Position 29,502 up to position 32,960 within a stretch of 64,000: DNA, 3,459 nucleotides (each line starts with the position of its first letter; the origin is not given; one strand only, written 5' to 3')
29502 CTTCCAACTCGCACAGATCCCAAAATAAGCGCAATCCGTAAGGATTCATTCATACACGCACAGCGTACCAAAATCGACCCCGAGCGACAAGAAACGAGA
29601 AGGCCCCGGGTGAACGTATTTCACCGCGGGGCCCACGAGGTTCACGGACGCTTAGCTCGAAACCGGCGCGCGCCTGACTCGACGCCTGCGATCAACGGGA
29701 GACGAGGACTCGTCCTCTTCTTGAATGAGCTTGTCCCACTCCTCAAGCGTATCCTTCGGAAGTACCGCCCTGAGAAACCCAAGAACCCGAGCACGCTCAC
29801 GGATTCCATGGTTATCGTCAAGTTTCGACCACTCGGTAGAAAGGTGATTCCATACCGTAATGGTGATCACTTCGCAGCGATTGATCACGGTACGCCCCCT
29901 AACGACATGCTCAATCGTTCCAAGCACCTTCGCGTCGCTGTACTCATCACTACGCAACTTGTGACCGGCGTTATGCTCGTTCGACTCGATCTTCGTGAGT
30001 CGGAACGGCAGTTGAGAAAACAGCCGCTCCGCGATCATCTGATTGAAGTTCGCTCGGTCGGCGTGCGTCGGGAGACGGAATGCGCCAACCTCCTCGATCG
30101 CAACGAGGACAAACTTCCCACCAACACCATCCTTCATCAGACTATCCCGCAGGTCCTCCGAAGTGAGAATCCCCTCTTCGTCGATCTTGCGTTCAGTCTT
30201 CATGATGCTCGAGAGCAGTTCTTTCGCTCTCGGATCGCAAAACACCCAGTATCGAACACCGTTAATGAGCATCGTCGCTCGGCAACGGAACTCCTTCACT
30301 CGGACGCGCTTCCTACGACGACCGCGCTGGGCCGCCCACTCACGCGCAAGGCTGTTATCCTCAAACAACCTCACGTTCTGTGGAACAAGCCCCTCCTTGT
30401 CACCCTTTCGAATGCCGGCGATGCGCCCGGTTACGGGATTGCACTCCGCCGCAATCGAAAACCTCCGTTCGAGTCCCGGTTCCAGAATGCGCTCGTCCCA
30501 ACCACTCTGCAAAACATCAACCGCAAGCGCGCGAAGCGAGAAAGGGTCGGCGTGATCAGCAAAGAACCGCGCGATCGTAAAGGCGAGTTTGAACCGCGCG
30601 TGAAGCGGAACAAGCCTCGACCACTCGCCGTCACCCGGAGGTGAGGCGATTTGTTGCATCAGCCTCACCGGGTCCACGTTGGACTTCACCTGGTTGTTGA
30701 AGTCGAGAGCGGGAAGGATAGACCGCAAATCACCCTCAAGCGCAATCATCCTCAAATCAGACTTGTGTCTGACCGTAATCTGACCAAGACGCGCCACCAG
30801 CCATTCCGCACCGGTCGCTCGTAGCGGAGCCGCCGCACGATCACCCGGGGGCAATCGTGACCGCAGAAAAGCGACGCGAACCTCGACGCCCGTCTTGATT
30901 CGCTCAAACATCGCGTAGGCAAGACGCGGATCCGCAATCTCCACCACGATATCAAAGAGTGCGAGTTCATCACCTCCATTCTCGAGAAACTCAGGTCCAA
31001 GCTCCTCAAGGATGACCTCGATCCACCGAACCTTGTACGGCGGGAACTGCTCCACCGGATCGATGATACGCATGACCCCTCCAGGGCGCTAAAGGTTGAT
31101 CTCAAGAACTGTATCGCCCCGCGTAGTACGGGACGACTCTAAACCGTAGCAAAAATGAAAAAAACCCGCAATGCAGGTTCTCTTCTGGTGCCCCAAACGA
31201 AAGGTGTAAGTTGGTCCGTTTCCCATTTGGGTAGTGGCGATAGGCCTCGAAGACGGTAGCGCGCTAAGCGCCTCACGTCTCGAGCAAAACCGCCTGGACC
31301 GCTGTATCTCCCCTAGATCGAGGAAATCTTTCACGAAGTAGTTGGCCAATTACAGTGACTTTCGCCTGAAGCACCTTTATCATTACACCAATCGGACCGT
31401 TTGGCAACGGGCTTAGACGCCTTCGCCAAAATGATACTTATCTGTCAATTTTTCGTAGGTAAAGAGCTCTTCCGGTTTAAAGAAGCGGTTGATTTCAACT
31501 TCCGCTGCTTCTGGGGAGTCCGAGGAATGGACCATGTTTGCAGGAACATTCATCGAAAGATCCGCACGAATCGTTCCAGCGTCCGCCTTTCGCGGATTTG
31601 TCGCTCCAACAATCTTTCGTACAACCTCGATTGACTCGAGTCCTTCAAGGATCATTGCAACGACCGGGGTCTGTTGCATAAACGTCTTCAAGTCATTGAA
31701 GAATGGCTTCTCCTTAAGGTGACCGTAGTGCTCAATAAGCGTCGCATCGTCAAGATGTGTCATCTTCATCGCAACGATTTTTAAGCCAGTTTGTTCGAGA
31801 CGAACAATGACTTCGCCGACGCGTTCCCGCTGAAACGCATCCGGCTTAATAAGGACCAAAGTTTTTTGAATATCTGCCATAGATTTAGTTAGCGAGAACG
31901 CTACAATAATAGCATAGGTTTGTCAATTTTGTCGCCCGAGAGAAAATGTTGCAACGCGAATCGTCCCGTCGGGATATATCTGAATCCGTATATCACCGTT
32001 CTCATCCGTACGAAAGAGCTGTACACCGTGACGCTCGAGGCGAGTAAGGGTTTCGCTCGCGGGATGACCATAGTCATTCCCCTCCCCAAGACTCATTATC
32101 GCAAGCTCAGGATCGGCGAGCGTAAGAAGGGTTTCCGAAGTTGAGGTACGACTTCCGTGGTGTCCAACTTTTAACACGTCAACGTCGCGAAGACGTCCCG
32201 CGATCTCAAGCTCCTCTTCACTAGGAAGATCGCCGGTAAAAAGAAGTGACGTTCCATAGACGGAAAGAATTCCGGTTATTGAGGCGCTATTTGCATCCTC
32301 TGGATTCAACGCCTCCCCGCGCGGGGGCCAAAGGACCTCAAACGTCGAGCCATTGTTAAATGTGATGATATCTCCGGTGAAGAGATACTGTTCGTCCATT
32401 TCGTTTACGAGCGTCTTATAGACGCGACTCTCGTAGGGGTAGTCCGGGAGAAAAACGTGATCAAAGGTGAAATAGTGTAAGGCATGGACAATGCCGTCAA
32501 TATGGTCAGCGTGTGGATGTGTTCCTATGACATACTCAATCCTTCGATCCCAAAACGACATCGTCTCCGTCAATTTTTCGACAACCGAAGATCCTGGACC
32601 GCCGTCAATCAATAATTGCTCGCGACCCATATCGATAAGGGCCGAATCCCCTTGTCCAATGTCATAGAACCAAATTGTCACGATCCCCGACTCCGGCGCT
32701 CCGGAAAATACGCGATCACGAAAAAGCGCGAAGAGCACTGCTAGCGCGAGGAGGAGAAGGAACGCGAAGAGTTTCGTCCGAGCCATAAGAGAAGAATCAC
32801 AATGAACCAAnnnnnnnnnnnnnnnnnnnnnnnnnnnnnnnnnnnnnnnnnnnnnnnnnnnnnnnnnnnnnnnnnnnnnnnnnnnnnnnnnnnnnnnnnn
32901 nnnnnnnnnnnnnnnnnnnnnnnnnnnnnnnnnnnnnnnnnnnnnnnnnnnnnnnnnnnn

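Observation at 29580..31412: GC-rich insertion carrying a single 473-aa orphan ORF between an FMN-reductase gene and ndk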

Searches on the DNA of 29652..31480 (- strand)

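Call 35: search_rna_families(source=window, start=31000, end=31480, threshold=evalue, max_evalue=10, show_alignments=3)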
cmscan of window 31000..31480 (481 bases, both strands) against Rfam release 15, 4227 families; matches with E-value up to 10: 2.
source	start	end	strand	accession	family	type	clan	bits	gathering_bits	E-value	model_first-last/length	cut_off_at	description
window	31048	31141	+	RF01781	ASdes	Gene; sRNA;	-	17.1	40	0.38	1-68/68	no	ASdes TB sRNA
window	31334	31460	-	RF01881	Xist_exon4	Gene; lncRNA;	-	11.4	100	4.8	1-126/126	no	X-chromosome inactivation gene exon 4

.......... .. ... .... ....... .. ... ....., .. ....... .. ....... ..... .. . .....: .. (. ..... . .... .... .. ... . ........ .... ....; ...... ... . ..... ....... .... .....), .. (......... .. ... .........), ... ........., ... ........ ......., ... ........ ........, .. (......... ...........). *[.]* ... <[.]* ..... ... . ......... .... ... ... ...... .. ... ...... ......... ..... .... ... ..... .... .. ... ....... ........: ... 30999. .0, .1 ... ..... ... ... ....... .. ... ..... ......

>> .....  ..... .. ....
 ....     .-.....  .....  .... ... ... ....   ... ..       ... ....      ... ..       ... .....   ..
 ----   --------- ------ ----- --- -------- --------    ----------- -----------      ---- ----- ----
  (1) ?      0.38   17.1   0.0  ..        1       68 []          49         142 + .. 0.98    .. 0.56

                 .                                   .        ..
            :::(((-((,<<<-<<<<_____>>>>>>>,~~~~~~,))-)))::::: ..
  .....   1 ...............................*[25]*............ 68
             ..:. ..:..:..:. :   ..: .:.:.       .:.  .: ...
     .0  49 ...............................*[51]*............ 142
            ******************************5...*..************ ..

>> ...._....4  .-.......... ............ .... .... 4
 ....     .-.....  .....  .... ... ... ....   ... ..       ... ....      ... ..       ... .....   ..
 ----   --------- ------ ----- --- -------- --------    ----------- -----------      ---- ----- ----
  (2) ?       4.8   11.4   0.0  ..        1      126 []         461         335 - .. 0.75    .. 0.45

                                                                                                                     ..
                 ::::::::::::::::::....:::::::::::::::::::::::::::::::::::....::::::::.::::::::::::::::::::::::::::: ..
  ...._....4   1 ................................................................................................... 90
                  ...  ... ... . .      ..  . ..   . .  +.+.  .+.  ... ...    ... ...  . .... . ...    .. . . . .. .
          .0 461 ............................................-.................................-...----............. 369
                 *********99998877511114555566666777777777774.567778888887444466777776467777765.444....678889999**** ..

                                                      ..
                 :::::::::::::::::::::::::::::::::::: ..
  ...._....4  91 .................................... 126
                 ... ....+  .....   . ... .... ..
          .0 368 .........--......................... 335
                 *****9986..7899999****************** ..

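Call 58: search_rna_families(source=L008, start=5655, end=6050, threshold=evalue, max_evalue=10, show_alignments=2)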
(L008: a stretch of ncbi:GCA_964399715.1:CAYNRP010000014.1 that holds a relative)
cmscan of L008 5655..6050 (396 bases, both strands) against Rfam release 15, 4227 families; matches with E-value up to 10: 9.
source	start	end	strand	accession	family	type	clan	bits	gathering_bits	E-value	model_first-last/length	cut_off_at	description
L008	5923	5998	+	RF04136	MIR1862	Gene; miRNA;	-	21.6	84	0.078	1-90/90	no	MIR1862 microRNA precursor family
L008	5941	6007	-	RF02074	STnc240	Gene; sRNA;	-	19.4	55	2.3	1-77/77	no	Enterobacterial sRNA STnc240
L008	5944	5999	+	RF02589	Spy779816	Gene; sRNA;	-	17.7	67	2.6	1-88/88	no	S. pyogenes small RNA 779816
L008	5655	5711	+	RF01772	rnk_pseudo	Cis-reg; leader;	-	15.7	55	3.9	54-108/108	5'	Pseudomonas rnk leader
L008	5655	5714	+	RF00557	L10_leader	Cis-reg; leader;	-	15.5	44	3.2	76-138/138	5'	Ribosomal protein L10 leader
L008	5920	5976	+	RF01859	Phe_leader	Cis-reg; leader;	-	14.9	55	8.1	1-125/125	no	Phenylalanine leader peptide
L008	5673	5705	+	RF01938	mir-1251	Gene; miRNA;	-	13.4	81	5.3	15-50/66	no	mir-1251 microRNA precursor family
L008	5943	5977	-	RF04157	MIR9486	Gene; miRNA;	-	13.4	100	8.4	1-119/119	no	MIR9486 microRNA precursor family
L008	5673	5702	+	RF02677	NsiR4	Gene; sRNA;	-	12.4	40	3.8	37-65/65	no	Nitrogen stress-induced RNA 4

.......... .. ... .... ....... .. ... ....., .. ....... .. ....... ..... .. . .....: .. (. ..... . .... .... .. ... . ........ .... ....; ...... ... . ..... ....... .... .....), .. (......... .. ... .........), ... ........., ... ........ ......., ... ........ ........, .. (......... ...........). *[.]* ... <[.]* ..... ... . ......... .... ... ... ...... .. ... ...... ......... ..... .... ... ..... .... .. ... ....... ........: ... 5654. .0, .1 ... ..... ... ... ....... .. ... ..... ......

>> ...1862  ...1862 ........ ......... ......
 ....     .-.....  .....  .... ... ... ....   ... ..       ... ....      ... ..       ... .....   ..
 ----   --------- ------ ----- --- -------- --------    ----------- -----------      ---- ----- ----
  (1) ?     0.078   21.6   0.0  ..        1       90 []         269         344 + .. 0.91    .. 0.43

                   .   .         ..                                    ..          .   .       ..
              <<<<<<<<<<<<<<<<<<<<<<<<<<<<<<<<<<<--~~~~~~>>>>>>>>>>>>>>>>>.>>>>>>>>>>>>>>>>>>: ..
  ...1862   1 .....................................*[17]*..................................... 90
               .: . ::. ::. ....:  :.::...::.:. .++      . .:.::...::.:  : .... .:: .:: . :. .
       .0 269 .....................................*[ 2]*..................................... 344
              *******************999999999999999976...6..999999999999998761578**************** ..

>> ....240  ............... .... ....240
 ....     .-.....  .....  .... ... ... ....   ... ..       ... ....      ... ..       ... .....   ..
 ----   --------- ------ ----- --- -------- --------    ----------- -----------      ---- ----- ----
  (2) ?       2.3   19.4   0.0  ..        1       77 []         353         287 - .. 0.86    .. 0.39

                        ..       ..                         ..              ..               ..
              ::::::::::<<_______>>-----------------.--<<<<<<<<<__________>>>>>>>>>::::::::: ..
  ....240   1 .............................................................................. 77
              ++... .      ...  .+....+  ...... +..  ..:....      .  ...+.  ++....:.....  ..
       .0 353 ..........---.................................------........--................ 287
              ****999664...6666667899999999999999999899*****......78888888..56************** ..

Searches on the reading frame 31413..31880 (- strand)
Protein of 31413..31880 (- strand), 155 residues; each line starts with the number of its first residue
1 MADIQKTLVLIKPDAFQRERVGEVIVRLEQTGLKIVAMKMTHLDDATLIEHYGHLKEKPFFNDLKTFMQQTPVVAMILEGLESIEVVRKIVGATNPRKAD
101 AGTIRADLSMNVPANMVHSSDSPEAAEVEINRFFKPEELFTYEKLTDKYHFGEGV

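Call 3: search_protein_families(library=pfam, proteins=[window:31413-31880:-], max_evalue=1)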
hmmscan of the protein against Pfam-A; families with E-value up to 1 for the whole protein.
window:31413-31880:- (155 aa): 1 family
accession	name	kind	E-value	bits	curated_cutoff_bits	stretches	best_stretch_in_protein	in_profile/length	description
PF00334.24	NDK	-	4.7e-50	169.4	27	1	5-138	1-134/135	Nucleoside diphosphate kinase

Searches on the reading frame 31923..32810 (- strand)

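Call 3: search_protein_families(library=pfam, proteins=[window:31923-32810:-], max_evalue=1)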
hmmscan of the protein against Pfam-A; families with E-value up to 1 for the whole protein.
window:31923-32810:- (295 aa): 3 families
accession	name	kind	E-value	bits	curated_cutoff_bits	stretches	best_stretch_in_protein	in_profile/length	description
PF00753.33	Lactamase_B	-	5.2e-09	36.8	22.7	1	52-242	4-195/196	Metallo-beta-lactamase superfamily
PF12706.13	Lactamase_B_2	-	9.1e-05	22.6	27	1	66-213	3-160/200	Beta-lactamase superfamily domain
PF25281.1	MBL_MAP1B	-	0.043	13.3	37.6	1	45-109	22-83/279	MAP1B MBL-like domain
